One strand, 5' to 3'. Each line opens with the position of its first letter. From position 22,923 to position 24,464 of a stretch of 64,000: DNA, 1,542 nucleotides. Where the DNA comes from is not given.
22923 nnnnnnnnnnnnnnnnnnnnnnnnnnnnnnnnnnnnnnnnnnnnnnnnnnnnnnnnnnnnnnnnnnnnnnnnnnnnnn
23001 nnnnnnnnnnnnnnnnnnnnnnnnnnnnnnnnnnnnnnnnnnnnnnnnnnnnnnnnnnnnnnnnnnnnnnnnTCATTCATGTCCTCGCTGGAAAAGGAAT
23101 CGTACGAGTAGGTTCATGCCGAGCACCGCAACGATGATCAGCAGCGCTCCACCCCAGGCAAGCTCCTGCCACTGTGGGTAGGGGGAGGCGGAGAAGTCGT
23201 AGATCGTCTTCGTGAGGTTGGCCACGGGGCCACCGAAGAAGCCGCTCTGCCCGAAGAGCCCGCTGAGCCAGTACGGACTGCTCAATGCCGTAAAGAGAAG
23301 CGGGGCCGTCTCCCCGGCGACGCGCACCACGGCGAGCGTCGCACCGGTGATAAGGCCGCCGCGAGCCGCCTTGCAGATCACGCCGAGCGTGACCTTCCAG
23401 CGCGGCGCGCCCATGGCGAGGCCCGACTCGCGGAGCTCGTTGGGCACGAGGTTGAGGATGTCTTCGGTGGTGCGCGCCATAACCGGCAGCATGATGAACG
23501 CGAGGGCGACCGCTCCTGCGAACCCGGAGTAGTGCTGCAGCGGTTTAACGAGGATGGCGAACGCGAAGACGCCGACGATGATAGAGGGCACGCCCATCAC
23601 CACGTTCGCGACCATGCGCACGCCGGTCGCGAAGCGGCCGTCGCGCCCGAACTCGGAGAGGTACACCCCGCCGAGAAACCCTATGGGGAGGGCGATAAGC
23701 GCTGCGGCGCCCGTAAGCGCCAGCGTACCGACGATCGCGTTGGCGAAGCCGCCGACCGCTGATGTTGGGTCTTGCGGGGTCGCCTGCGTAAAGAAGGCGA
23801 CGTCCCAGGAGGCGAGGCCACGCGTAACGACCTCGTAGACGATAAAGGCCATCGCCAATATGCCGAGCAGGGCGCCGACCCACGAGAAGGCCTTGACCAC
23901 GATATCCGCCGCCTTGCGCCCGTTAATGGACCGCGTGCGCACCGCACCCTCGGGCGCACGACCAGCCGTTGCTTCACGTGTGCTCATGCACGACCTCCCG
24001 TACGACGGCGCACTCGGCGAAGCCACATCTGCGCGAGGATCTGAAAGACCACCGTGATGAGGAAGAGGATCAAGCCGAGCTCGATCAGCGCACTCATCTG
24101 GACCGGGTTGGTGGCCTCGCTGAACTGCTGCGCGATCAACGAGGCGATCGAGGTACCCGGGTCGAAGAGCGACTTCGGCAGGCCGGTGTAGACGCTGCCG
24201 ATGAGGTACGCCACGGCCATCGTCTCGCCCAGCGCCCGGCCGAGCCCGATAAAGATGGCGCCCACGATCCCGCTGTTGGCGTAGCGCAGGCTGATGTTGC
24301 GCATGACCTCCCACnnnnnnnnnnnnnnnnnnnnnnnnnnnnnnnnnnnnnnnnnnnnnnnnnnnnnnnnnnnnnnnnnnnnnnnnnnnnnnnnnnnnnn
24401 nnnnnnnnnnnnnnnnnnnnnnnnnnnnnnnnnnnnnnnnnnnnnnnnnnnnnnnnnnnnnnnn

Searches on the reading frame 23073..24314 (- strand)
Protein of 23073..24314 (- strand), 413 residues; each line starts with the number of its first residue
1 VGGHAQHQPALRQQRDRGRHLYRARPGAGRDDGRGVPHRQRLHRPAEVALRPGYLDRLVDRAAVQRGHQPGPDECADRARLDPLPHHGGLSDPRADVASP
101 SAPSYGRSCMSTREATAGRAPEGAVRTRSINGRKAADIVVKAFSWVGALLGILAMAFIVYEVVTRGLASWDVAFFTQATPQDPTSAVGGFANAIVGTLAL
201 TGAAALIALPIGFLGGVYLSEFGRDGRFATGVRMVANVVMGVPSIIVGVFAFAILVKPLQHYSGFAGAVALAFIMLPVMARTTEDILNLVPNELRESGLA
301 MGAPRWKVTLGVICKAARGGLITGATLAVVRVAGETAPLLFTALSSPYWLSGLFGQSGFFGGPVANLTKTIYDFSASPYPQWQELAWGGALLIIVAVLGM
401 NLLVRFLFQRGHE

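Call 67: search_protein_families(library=pfam, proteins=[window:23073-24314:-], max_evalue=0.00001)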
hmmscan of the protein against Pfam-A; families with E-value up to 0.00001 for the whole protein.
window:23073-24314:- (413 aa): 1 family
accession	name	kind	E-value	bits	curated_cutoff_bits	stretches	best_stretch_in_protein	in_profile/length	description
PF00528.27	BPD_transp_1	-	3.5e-15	56.7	26.4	1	212-409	1-180/184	Binding-protein-dependent transport system inner membrane component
